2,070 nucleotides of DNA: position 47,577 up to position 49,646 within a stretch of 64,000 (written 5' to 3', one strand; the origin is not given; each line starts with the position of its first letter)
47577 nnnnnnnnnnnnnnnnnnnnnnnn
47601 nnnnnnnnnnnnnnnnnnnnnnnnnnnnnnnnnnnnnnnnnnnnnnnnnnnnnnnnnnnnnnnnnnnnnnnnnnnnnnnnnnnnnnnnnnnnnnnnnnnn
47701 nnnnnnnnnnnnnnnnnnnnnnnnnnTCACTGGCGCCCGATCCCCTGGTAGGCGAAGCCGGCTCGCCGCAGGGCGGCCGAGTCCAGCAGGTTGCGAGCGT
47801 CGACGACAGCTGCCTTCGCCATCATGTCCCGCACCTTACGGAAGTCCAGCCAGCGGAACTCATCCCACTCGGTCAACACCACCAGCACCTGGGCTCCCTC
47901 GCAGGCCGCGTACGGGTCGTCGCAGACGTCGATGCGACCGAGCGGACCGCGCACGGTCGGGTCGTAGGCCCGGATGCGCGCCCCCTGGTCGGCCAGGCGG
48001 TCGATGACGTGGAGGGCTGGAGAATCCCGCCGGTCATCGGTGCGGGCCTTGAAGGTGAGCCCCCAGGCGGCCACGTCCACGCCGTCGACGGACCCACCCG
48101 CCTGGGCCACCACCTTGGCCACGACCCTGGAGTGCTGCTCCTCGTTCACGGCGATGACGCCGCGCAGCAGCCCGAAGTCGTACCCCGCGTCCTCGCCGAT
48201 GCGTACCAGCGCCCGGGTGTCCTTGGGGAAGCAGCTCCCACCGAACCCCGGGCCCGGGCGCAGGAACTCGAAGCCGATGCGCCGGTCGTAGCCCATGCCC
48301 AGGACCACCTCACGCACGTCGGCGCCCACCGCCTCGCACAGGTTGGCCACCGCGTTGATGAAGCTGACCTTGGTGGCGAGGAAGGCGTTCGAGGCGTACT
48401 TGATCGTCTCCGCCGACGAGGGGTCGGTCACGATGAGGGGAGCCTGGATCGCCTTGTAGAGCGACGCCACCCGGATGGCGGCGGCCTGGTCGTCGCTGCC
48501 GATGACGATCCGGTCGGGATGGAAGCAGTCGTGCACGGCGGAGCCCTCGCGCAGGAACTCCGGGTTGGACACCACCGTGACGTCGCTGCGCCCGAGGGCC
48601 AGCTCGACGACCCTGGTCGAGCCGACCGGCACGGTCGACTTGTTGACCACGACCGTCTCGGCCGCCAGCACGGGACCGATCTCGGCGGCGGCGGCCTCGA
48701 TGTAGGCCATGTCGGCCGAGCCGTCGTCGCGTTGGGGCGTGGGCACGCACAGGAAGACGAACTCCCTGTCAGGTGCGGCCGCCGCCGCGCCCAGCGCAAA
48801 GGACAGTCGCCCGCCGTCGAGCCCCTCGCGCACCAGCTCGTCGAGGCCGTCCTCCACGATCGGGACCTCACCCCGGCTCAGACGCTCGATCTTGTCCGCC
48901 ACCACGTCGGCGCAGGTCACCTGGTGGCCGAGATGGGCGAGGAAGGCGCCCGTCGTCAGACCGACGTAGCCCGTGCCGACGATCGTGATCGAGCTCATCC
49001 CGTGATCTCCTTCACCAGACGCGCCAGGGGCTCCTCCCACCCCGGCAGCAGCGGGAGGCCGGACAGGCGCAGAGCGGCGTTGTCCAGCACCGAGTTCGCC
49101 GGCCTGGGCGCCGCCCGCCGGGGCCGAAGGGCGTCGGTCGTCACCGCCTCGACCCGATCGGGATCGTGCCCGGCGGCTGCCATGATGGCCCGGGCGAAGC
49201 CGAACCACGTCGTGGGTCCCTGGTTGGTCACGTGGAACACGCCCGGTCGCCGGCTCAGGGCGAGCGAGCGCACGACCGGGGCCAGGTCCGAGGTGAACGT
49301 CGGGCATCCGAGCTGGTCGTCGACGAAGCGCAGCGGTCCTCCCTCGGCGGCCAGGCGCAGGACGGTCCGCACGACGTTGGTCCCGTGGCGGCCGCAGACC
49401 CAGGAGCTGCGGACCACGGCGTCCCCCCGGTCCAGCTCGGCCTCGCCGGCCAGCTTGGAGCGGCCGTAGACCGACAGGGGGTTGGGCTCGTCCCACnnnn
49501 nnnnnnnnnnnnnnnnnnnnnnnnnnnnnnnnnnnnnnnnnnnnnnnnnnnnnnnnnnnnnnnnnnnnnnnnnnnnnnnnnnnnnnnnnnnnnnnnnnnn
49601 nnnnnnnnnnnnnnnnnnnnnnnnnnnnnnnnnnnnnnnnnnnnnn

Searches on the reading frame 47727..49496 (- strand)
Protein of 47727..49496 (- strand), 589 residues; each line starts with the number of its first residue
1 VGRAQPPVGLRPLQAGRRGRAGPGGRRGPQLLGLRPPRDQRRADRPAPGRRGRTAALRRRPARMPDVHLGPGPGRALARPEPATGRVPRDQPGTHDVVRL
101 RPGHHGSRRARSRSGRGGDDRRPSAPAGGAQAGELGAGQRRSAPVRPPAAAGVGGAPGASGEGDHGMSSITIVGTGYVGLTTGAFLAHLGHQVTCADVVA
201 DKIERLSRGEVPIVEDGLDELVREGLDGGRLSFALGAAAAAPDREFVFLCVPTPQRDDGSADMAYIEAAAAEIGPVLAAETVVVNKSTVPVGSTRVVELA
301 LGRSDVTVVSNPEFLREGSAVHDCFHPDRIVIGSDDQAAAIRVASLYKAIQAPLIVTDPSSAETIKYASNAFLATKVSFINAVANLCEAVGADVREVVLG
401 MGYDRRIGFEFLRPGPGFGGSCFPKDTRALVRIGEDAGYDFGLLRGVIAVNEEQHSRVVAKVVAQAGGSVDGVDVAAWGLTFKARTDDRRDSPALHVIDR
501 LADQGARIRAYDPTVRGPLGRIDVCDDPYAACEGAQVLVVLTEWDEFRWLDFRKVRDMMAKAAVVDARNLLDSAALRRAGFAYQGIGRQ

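Call 55: search_protein_families(library=pfam, proteins=[window:47727-49496:-])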
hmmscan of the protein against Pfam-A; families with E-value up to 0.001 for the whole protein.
window:47727-49496:- (589 aa): 3 families
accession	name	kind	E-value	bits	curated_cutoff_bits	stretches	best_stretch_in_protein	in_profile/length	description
PF03721.20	UDPG_MGDP_dh_N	-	6.7e-56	189.3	27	1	169-341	2-182/187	UDP-glucose/GDP-mannose dehydrogenase family, NAD binding domain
PF00984.24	UDPG_MGDP_dh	-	3.2e-36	123.8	25.4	1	361-452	2-93/94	UDP-glucose/GDP-mannose dehydrogenase family, central domain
PF03720.21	UDPG_MGDP_dh_C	-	2.1e-28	99.1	30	1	476-572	1-102/103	UDP-glucose/GDP-mannose dehydrogenase family, UDP binding domain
